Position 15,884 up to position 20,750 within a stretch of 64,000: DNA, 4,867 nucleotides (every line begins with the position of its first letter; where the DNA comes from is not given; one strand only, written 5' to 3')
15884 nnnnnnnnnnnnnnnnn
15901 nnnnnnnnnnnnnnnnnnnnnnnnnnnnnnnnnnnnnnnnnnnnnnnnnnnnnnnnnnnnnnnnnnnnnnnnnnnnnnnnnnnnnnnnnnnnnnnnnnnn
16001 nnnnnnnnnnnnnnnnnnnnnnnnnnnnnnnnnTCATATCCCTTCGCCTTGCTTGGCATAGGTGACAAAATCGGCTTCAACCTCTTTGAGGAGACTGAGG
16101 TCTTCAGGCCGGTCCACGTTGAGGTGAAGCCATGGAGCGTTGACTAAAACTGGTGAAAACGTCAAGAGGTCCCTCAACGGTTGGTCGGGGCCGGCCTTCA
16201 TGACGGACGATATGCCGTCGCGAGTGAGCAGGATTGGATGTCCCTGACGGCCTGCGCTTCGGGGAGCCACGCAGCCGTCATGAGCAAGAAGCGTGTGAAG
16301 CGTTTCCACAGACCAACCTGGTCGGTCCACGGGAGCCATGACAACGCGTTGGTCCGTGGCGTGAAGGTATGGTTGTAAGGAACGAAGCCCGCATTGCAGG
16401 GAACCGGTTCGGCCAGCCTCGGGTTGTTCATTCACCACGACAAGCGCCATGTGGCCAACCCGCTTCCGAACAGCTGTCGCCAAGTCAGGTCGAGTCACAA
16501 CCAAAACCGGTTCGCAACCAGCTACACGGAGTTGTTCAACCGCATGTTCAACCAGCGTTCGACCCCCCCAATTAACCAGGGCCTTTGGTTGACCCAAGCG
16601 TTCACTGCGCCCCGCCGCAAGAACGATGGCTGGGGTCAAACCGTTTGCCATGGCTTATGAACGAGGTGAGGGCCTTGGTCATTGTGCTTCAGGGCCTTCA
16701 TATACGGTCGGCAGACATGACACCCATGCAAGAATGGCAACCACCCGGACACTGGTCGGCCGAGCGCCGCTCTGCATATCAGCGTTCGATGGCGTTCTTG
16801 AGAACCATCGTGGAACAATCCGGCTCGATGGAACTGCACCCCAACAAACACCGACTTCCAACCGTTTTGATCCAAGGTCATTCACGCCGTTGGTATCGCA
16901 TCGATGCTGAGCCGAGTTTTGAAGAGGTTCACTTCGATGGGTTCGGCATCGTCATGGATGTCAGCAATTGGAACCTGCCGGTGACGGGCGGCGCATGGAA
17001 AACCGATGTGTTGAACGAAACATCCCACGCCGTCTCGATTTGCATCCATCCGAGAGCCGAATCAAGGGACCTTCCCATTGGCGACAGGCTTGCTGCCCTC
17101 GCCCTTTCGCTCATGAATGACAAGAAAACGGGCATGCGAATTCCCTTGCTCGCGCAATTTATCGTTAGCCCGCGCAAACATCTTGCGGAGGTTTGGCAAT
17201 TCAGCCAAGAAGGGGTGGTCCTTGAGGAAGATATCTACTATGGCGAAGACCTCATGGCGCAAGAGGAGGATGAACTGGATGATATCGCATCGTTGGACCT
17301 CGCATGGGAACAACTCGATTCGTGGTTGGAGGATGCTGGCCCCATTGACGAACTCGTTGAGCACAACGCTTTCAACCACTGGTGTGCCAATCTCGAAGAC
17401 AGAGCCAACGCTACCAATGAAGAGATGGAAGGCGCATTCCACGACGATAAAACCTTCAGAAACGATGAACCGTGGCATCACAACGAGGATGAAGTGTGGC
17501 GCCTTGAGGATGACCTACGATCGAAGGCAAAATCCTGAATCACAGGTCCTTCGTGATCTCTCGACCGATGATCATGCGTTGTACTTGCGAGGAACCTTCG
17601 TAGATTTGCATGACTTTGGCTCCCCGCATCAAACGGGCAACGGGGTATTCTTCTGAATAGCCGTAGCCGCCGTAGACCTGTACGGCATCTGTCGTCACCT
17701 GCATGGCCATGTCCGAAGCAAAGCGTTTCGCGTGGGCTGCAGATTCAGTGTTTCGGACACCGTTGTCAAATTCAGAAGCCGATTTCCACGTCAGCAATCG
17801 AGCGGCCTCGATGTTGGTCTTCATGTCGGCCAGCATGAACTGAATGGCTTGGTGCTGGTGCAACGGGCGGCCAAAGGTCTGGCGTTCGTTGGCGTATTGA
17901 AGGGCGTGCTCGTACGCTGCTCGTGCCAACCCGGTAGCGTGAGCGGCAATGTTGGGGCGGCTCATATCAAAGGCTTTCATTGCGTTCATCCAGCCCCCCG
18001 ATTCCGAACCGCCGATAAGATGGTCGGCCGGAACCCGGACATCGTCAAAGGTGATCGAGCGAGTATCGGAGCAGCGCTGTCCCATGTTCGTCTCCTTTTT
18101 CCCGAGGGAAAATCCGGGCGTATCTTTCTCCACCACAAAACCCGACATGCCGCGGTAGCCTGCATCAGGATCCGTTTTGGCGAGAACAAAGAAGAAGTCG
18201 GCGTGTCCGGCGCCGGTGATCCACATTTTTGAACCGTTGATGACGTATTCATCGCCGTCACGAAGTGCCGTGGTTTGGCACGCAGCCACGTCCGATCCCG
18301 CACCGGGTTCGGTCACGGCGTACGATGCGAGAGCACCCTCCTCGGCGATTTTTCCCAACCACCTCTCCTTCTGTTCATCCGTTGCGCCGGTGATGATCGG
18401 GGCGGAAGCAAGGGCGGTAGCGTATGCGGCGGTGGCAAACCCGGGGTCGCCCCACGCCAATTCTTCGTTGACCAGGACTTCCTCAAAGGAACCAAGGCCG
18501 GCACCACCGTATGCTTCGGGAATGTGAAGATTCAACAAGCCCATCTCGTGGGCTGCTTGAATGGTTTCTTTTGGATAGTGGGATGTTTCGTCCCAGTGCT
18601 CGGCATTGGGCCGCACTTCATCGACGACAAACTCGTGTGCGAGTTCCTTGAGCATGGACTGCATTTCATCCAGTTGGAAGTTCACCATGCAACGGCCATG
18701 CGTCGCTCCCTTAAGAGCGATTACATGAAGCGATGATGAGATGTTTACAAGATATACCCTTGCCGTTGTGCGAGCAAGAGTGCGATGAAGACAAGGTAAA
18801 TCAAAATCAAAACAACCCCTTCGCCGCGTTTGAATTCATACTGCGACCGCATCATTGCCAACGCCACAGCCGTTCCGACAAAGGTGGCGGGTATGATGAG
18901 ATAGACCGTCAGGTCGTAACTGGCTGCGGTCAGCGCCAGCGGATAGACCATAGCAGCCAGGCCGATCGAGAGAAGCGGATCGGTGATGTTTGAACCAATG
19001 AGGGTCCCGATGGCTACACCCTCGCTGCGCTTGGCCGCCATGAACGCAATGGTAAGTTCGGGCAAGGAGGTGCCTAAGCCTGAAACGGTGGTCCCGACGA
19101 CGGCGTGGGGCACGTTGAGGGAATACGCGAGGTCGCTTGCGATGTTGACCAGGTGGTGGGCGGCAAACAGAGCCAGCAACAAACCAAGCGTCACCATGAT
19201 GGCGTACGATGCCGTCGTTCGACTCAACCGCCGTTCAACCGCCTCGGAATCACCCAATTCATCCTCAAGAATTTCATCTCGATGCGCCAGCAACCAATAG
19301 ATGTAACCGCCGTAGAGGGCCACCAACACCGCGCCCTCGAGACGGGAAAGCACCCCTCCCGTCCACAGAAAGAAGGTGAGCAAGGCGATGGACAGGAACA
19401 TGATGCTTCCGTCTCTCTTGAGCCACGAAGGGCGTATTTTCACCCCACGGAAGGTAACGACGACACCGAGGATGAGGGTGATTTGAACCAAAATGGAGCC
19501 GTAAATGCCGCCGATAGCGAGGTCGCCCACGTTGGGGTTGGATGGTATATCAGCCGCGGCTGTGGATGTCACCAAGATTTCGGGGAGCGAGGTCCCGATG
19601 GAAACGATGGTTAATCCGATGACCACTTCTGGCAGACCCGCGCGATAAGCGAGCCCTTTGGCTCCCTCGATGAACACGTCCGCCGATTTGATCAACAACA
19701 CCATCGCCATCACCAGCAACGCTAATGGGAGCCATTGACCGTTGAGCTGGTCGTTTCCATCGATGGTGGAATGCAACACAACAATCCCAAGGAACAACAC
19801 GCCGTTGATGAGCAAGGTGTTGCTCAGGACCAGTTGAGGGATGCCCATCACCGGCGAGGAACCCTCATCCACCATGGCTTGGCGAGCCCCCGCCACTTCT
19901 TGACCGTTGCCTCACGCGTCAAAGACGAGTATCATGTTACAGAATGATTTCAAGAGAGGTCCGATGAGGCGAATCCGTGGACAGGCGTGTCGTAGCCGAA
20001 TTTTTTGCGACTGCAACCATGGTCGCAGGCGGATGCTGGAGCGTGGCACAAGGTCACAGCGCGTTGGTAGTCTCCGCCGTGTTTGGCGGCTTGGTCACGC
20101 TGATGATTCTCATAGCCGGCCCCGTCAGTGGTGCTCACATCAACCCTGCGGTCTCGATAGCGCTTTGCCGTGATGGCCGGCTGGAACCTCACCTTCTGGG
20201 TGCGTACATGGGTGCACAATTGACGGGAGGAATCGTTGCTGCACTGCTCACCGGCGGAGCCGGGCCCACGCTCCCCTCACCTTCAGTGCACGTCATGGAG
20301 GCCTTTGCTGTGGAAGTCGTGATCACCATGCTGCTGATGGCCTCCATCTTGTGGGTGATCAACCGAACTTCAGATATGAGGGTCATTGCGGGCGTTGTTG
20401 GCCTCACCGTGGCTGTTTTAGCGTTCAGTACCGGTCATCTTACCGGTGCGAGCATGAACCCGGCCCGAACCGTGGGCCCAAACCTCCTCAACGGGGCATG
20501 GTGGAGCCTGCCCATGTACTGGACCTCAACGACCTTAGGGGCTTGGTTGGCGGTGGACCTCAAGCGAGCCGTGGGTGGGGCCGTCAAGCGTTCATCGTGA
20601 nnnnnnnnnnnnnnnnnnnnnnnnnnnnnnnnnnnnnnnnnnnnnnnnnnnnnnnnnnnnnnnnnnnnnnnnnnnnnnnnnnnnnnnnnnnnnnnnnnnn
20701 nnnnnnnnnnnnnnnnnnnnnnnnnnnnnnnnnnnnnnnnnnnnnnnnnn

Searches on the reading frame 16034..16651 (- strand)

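Call 7: search_protein_families(library=pfam, proteins=[window:16034-16651:-], max_evalue=0.01)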
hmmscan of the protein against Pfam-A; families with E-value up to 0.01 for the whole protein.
window:16034-16651:- (205 aa): 3 families
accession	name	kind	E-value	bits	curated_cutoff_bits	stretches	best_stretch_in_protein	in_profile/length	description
PF12804.13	NTP_transf_3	-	2e-30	106.5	27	1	8-164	1-155/160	MobA-like NTP transferase domain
PF01128.25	IspD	-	1.2e-05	25.6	27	1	8-111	3-103/221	2-C-methyl-D-erythritol 4-phosphate cytidylyltransferase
PF02348.25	CTP_transf_3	-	0.0096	16.2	22.6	0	8-66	2-60/217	Cytidylyltransferase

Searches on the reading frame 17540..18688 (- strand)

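Call 7: search_protein_families(library=pfam, proteins=[window:17540-18688:-], max_evalue=0.01)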
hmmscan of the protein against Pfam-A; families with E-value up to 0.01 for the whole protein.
window:17540-18688:- (382 aa): 6 families
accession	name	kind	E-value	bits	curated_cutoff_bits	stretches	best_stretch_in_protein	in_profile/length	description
PF00441.29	Acyl-CoA_dh_1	-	3.3e-51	173.8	22.4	1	231-378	2-149/150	Acyl-CoA dehydrogenase, C-terminal domain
PF02771.21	Acyl-CoA_dh_N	-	4.8e-32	111.1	22.9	1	8-116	2-111/113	Acyl-CoA dehydrogenase, N-terminal domain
PF02770.24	Acyl-CoA_dh_M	-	3e-29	101.5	33.3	1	123-217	2-97/97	Acyl-CoA dehydrogenase, middle domain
PF08028.16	Acyl-CoA_dh_2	-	1.3e-21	77.8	22.7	1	247-366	3-132/134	Acyl-CoA dehydrogenase, C-terminal domain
PF22924.1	ACOX_C_alpha1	-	0.00024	21.4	27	1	263-369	49-159/169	Acyl-CoA oxidase, C-alpha1 domain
PF11794.13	HpaB_N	-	0.0051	16.9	35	0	149-223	179-267/270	4-hydroxyphenylacetate 3-hydroxylase N terminal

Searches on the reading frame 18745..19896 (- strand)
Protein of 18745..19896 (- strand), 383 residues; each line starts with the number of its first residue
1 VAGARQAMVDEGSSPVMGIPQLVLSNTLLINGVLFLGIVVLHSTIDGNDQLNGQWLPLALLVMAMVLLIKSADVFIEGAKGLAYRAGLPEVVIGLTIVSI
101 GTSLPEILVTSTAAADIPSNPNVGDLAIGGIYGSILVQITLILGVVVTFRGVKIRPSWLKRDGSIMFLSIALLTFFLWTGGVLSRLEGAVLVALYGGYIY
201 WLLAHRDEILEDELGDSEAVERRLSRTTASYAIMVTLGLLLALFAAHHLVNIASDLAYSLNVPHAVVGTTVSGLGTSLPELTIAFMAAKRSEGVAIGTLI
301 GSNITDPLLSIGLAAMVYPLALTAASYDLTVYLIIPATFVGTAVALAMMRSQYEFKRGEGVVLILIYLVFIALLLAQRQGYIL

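Call 97: search_protein_families(library=pfam, proteins=[window:18745-19896:-], max_evalue=0.001)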
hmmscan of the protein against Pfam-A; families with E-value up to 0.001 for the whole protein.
window:18745-19896:- (383 aa): 1 family
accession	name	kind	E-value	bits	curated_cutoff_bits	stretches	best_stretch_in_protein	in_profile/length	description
PF01699.29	Na_Ca_ex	-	3.4e-49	167.1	24.9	2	58-203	3-150/151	Sodium/calcium exchanger protein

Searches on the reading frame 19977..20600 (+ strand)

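Call 97: search_protein_families(library=pfam, proteins=[window:19977-20600:+], max_evalue=0.001)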
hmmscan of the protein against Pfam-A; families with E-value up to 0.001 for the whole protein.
window:19977-20600:+ (207 aa): 1 family
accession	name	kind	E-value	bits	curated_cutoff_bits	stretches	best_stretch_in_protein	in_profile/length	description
PF00230.25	MIP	-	1.9e-29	103.5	25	1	3-192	9-218/222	Major intrinsic protein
